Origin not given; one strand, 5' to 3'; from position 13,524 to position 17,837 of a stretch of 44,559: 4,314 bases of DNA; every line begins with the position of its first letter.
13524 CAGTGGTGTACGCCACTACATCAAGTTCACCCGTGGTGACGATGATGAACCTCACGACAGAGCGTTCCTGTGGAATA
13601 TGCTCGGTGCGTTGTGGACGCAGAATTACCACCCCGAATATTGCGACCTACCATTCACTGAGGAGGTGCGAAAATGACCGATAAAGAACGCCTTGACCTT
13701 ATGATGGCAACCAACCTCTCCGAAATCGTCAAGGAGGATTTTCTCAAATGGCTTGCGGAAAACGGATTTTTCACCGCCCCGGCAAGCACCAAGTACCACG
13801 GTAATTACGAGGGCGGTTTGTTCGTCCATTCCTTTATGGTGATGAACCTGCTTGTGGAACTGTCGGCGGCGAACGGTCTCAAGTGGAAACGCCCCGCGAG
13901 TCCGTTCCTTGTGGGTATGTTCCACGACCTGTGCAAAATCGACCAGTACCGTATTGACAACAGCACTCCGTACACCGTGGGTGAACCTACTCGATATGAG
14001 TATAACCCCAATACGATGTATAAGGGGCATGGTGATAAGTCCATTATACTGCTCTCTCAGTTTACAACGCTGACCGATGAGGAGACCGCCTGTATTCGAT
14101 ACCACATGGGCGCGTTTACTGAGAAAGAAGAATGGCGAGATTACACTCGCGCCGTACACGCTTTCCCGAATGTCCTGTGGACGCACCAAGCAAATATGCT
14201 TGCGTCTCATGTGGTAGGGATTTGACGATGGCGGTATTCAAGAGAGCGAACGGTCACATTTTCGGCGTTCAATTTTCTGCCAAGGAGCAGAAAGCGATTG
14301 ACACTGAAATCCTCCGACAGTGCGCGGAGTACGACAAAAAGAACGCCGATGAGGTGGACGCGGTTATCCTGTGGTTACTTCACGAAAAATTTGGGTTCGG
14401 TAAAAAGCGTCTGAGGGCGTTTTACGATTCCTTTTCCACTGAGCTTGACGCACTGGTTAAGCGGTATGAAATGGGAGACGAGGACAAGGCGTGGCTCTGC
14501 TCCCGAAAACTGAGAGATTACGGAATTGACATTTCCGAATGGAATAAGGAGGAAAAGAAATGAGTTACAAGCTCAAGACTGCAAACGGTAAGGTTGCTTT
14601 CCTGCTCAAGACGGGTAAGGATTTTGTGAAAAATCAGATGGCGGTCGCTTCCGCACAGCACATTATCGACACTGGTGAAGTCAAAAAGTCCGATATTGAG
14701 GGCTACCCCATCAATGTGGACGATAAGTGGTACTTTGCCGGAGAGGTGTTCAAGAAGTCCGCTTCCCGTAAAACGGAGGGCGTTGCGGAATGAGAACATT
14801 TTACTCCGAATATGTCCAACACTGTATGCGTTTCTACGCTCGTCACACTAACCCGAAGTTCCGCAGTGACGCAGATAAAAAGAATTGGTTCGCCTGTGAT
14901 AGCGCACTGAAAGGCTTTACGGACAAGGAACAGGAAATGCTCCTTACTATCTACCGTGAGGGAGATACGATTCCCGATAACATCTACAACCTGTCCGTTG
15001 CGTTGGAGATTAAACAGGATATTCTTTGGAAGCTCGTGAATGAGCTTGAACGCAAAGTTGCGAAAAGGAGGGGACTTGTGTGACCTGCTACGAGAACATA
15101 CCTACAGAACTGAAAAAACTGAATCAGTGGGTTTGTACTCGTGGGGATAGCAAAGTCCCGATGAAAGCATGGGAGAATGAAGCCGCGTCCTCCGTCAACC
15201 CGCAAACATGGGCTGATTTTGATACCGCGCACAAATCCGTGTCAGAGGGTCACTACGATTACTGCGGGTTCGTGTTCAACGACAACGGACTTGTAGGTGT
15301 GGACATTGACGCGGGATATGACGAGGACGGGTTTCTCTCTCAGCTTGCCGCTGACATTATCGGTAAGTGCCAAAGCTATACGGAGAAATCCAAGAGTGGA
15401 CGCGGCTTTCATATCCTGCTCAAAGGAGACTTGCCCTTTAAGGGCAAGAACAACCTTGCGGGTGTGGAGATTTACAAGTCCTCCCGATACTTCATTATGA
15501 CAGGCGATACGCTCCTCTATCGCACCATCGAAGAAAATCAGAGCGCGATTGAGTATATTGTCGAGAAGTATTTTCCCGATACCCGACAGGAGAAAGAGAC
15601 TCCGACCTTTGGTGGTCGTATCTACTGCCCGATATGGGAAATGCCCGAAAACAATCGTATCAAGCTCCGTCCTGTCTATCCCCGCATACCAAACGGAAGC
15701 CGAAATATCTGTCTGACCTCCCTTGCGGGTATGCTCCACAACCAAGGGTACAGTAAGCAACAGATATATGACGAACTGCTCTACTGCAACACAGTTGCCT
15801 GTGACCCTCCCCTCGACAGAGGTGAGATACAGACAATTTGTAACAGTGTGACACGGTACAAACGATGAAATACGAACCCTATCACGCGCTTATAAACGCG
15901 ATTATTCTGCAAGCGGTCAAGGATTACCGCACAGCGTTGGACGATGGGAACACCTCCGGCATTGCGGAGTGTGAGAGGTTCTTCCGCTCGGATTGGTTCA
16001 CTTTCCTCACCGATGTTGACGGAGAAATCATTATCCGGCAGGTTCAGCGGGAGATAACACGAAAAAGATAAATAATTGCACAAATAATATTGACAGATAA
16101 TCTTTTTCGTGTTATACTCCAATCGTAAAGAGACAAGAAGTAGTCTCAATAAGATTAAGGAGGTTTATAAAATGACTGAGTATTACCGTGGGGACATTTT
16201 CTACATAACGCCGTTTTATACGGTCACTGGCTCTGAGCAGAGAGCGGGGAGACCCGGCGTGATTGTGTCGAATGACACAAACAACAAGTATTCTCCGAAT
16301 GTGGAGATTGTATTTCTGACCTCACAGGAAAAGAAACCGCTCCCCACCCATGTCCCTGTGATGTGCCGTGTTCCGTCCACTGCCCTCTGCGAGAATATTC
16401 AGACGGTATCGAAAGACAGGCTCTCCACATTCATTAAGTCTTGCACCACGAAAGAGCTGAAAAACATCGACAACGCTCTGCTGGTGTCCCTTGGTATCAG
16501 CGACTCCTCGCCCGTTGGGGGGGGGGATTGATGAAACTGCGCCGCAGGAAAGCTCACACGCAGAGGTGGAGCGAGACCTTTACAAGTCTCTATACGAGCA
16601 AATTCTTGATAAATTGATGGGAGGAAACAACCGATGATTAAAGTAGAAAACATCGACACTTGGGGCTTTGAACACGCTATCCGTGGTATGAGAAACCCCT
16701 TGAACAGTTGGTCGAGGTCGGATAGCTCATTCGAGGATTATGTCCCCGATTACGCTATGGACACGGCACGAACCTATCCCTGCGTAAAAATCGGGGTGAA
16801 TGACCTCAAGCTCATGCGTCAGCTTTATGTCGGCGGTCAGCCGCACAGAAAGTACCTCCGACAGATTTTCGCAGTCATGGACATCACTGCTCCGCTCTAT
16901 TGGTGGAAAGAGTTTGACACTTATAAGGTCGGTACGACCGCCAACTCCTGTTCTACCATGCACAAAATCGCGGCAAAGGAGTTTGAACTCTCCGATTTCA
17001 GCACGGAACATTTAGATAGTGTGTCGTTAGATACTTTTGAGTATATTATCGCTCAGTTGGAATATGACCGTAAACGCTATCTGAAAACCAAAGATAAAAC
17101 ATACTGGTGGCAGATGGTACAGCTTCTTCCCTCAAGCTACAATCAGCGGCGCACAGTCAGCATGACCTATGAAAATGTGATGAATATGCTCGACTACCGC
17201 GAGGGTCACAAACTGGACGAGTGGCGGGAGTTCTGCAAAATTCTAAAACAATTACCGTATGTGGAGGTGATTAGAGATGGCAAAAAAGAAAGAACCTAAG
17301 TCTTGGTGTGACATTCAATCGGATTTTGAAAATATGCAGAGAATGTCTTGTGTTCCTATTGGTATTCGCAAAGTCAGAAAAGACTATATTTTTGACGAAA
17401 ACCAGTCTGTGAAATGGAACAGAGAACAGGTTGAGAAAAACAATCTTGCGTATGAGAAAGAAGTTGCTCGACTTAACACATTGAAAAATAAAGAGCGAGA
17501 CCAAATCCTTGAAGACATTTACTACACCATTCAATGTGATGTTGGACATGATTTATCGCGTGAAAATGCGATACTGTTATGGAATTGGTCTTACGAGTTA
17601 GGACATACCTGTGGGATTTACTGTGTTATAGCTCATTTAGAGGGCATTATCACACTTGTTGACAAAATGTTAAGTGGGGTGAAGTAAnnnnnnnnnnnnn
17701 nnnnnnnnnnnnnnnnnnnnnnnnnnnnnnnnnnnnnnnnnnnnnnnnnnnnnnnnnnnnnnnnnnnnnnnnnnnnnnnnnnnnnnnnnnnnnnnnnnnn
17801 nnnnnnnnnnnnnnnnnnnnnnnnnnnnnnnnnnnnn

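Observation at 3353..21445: Two ~110-bp palindromic sites in inverted orientation bracket the whole 18-kb lysogeny/replication module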

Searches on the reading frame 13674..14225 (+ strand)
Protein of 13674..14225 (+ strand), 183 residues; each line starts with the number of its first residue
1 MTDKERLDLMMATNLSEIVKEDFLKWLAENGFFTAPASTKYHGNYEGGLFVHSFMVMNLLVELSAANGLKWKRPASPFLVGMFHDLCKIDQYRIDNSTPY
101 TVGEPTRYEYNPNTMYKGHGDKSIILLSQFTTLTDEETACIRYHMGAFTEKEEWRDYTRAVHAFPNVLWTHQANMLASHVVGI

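Call 49: search_protein_families(library=phrogs, proteins=[window:13674-14225:+], max_evalue=0.001)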
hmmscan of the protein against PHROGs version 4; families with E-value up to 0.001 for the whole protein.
window:13674-14225:+ (183 aa): 2 families
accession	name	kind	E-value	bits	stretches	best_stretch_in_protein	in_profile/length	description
phrog_28876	-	other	3.9e-31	109.3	1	2-181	3-193/435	metal-dependent phosphohydrolase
phrog_5889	-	unknown function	1.8e-30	107.1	1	19-179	33-194/242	-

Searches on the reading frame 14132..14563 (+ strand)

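Call 49: search_protein_families(library=phrogs, proteins=[window:14132-14563:+], max_evalue=0.001)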
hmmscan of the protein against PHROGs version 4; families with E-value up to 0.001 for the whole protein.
window:14132-14563:+ (143 aa): 1 family
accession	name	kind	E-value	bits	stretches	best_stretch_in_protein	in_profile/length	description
phrog_17690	-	unknown function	0.00022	22.1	1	58-111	49-102/127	-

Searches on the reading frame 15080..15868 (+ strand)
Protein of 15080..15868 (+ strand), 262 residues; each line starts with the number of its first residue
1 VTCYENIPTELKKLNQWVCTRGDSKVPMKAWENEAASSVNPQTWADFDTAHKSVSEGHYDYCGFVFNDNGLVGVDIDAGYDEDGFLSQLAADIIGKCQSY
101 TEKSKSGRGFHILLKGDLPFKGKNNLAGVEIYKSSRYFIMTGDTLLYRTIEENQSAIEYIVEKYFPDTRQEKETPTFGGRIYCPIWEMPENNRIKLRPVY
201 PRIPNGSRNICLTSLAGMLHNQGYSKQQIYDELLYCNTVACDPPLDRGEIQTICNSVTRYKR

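Call 24: search_protein_families(library=pfam, proteins=[window:15080-15868:+], max_evalue=0.01)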
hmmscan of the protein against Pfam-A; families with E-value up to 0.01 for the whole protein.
window:15080-15868:+ (262 aa): 1 family
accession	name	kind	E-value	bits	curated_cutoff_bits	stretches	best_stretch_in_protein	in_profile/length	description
PF08708.16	PriCT_1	-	3.2e-09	36.7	21.1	1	201-261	6-65/67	Primase C terminal 1 (PriCT-1)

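Call 49: search_protein_families(library=phrogs, proteins=[window:15080-15868:+], max_evalue=0.001)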
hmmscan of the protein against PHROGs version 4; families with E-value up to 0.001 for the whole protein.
window:15080-15868:+ (262 aa): 6 families
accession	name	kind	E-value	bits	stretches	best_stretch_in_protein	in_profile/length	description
phrog_1829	-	DNA, RNA and nucleotide metabolism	2.9e-46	159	1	4-175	3-190/772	DNA primase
phrog_13901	-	DNA, RNA and nucleotide metabolism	4.2e-41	142.2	1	3-173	7-189/341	DNA primase/helicase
phrog_3022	-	DNA, RNA and nucleotide metabolism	2.4e-31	109.9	1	4-163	6-182/788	DNA primase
phrog_8643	-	DNA, RNA and nucleotide metabolism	7.4e-24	85.5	1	6-144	36-170/179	DNA polymerase/primase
phrog_15962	-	DNA, RNA and nucleotide metabolism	1e-17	64.7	1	45-144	87-187/835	DNA primase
phrog_695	-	DNA, RNA and nucleotide metabolism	1.3e-09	38.5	1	50-259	48-266/704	DNA polymerase/primase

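Call 99: search_protein_families(library=ncbifam, proteins=[window:15080-15868:+], max_evalue=0.001)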
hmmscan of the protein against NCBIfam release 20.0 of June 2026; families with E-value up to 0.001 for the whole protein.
window:15080-15868:+ (262 aa): 0 families

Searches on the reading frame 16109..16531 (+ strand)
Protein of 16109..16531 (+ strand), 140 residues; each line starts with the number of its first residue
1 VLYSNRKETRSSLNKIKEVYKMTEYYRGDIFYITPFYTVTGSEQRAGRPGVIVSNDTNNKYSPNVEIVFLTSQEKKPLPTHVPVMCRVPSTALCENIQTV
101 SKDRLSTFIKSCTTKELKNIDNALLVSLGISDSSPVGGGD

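Call 49: search_protein_families(library=phrogs, proteins=[window:16109-16531:+], max_evalue=0.001)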
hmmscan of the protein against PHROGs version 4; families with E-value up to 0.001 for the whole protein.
window:16109-16531:+ (140 aa): 3 families
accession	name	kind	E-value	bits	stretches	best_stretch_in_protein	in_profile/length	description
phrog_1936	-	moron, auxiliary metabolic gene and host takeover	1.8e-29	103.9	1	19-133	3-124/188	MazF-like growth inhibitor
phrog_1412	-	moron, auxiliary metabolic gene and host takeover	0.0002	22.1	0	89-111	188-209/237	antitoxin mazE-like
phrog_35650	-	moron, auxiliary metabolic gene and host takeover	0.00056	20.5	1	13-85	5-81/224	MazF-like growth inhibitor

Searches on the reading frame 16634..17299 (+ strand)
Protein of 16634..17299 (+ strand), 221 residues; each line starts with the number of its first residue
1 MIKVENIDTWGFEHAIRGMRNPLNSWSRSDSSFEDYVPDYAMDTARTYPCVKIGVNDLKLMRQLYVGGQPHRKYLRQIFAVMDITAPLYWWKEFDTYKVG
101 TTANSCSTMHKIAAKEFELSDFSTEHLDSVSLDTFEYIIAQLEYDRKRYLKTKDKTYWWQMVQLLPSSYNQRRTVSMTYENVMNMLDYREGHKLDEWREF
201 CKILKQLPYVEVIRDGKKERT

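Call 24: search_protein_families(library=pfam, proteins=[window:16634-17299:+], max_evalue=0.01)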
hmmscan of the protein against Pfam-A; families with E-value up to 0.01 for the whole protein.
window:16634-17299:+ (221 aa): 1 family
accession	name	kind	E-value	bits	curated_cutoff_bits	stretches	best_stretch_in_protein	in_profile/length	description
PF24538.1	DUF7599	-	0.0049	17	27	1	178-214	23-59/85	Domain of unknown function (DUF7599)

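Call 49: search_protein_families(library=phrogs, proteins=[window:16634-17299:+], max_evalue=0.001)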
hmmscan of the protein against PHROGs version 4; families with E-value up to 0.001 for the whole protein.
window:16634-17299:+ (221 aa): 1 family
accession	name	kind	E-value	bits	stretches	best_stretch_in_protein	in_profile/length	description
phrog_6721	-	unknown function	1.3e-68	231.9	1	1-213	7-214/218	-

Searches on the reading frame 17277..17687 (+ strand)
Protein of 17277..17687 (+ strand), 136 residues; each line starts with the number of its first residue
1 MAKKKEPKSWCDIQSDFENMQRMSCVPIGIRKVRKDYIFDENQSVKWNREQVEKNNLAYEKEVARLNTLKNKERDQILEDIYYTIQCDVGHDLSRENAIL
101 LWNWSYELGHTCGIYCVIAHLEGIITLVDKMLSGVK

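Call 25: search_protein_families(library=phrogs, proteins=[window:17277-17687:+], max_evalue=0.001)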
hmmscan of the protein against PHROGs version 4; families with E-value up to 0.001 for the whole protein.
window:17277-17687:+ (136 aa): 1 family
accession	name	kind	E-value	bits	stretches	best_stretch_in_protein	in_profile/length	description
phrog_10980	-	unknown function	8.7e-05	24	1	36-132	24-115/119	-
